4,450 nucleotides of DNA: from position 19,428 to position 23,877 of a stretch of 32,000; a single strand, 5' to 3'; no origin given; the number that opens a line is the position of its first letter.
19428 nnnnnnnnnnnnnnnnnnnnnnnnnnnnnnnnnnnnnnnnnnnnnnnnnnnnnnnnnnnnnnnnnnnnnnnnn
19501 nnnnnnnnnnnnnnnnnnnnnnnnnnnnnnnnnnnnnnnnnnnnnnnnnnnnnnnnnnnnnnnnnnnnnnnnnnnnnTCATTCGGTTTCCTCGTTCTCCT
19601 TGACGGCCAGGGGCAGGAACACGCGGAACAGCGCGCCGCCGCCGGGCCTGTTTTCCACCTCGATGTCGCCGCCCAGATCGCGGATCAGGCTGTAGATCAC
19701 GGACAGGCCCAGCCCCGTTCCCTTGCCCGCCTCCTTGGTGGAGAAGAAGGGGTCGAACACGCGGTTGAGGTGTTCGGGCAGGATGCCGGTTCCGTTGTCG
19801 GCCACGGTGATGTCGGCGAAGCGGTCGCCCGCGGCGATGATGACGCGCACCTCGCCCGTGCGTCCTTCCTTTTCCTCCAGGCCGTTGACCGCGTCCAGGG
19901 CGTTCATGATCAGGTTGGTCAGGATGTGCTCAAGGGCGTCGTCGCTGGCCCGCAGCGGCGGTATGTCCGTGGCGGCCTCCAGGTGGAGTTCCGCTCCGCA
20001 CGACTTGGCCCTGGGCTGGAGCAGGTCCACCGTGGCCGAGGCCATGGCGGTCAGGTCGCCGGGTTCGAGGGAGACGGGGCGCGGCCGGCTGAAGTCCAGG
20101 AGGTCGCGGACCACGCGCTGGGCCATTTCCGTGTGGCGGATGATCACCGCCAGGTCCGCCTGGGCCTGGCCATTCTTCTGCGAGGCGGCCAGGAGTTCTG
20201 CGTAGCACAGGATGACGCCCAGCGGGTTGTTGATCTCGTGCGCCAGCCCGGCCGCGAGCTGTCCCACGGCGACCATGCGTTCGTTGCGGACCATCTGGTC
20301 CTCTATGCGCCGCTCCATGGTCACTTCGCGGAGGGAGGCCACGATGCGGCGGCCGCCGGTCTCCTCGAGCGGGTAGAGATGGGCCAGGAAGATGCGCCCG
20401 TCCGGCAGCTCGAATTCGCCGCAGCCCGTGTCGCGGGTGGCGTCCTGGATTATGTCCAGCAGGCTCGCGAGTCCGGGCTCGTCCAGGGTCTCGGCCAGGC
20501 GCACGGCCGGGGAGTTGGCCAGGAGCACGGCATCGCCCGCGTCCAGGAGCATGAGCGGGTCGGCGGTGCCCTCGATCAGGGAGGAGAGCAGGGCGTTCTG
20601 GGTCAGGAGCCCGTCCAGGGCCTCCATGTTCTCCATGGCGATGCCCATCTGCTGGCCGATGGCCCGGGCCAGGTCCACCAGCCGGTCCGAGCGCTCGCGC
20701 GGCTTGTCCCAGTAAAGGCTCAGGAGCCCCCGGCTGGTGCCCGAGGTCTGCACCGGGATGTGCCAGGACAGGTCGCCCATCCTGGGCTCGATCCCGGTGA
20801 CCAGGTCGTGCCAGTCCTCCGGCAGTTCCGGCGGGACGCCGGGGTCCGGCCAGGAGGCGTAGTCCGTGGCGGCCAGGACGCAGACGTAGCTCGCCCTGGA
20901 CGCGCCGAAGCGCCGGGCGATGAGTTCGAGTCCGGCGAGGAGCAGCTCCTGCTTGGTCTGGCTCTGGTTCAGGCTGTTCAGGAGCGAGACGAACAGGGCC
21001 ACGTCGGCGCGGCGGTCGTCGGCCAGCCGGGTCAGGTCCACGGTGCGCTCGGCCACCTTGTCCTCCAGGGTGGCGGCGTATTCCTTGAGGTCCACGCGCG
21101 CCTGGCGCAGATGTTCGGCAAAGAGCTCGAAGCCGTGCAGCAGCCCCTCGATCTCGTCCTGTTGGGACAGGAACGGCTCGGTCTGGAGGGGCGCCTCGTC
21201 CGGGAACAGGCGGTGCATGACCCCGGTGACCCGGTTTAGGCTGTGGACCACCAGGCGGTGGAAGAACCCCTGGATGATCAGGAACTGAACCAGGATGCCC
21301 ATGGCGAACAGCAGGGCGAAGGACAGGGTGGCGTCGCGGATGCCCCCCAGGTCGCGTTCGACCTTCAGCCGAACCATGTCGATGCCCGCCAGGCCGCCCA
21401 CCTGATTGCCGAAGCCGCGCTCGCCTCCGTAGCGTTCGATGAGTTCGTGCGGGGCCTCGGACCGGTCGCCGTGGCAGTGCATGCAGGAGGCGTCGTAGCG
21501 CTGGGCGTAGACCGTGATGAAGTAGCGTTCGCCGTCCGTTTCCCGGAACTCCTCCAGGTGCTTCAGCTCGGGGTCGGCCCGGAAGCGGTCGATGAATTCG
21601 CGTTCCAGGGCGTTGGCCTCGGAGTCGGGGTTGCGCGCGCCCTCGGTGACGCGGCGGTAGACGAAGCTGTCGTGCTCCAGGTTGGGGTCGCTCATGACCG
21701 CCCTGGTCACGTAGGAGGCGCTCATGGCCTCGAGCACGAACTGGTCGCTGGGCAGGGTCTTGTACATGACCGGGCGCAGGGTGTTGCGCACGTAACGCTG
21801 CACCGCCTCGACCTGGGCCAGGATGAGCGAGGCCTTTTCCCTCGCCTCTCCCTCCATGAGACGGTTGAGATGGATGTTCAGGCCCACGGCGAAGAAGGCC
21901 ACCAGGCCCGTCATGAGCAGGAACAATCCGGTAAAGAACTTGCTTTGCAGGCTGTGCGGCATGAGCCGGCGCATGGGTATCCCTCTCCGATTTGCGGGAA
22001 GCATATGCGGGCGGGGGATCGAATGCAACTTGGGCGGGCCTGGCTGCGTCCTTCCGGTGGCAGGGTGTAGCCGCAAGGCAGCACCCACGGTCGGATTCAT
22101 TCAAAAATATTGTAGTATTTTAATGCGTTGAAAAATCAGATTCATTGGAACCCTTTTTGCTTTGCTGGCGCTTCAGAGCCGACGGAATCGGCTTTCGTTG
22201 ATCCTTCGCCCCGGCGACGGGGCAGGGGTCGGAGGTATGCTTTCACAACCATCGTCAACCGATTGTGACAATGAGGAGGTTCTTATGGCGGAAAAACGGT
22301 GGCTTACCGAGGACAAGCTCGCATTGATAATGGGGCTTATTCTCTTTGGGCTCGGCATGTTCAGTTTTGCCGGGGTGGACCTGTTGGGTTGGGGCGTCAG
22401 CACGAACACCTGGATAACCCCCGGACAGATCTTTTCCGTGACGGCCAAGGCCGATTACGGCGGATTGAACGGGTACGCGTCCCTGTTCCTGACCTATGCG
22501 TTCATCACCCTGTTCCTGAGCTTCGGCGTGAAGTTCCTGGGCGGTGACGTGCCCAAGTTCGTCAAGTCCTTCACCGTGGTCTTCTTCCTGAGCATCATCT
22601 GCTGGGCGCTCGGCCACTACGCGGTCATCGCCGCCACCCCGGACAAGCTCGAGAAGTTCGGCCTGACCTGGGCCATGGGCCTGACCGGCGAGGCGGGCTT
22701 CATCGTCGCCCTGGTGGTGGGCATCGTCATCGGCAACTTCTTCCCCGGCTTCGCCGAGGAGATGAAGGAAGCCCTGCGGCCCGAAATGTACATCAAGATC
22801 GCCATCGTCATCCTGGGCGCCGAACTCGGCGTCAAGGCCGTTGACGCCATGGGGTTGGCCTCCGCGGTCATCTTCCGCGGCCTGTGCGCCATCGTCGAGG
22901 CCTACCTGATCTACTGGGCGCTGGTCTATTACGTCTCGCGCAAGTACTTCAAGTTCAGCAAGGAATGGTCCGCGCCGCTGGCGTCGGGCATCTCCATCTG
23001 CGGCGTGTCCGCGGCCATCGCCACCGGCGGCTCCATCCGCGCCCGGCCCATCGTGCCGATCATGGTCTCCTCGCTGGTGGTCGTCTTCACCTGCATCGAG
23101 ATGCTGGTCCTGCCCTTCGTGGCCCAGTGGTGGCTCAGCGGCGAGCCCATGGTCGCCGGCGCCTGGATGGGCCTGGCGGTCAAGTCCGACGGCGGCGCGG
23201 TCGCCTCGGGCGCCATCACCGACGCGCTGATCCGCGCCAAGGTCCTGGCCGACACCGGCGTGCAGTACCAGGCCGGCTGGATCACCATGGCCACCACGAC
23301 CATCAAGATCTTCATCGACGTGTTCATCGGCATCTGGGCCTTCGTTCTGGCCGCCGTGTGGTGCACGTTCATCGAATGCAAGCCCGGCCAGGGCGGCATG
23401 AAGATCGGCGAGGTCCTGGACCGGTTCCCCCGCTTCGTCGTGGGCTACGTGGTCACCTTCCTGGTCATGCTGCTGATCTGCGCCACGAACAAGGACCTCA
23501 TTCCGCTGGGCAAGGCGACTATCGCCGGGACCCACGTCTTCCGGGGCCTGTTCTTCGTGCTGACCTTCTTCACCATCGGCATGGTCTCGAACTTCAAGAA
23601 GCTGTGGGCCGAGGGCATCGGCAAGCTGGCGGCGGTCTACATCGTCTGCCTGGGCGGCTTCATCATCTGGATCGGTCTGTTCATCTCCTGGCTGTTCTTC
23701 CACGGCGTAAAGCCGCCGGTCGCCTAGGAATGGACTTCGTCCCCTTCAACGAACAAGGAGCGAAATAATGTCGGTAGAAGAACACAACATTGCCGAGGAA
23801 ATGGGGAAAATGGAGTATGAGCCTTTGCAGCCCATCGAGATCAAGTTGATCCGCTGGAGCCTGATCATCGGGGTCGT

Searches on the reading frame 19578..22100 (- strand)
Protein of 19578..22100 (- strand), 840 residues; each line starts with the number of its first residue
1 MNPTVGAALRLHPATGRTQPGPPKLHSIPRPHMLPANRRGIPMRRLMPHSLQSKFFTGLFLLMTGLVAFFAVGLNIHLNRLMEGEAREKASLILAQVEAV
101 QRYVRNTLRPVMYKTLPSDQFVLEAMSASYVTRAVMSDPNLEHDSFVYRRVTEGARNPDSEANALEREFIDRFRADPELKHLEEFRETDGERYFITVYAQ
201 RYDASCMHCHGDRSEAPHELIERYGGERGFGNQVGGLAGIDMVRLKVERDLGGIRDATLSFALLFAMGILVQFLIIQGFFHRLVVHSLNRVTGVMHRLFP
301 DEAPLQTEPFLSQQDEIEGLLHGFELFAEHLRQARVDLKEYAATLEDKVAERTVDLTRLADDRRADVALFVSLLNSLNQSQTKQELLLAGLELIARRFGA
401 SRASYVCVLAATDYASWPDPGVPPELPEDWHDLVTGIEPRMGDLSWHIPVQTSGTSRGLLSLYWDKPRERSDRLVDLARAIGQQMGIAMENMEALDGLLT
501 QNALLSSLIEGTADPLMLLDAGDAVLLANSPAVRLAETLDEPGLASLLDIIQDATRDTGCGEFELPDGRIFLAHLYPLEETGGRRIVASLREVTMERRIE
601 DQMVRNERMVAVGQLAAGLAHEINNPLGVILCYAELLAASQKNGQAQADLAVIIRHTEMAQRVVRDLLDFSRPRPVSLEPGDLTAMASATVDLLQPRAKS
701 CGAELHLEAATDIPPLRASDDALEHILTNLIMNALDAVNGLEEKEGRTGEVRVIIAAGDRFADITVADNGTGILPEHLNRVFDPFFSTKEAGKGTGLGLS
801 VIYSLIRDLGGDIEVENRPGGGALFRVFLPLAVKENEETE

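Call 19: search_protein_families(library=pfam, proteins=[window:19578-22100:-], max_evalue=0.0001)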
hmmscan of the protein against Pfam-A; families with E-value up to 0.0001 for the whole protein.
window:19578-22100:- (840 aa): 3 families
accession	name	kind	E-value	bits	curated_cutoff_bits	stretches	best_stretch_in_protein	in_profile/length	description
PF11845.13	Tll0287-like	-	9.8e-32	110.8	24.1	1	82-244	4-142/144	Tll0287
PF02518.31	HATPase_c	-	1.3e-23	84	26.4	1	721-832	4-110/111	Histidine kinase-, DNA gyrase B-, and HSP90-like ATPase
PF00512.31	HisKA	-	1.2e-14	54.5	26.9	1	612-673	2-63/66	His Kinase A (phospho-acceptor) domain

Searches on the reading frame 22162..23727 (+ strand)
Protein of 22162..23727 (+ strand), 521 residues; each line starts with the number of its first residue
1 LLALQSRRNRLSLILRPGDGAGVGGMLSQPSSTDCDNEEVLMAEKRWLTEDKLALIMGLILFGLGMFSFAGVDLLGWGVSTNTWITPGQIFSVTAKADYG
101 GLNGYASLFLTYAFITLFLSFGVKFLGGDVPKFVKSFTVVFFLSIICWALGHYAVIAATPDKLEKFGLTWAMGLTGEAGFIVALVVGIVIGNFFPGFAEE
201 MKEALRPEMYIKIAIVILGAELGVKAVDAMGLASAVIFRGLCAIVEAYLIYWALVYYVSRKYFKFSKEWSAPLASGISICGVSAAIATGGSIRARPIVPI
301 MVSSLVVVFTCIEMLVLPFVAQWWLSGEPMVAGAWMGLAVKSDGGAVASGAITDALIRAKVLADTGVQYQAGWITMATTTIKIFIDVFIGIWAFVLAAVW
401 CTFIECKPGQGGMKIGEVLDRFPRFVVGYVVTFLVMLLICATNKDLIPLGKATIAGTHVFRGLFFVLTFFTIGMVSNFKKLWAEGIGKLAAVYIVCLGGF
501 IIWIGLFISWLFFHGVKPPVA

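Call 19: search_protein_families(library=pfam, proteins=[window:22162-23727:+], max_evalue=0.0001)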
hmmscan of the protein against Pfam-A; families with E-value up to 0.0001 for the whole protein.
window:22162-23727:+ (521 aa): 1 family
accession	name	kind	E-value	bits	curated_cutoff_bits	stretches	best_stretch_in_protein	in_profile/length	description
PF03601.19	Cons_hypoth698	-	6e-23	81.7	24.5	1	181-486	30-298/304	Conserved hypothetical protein 698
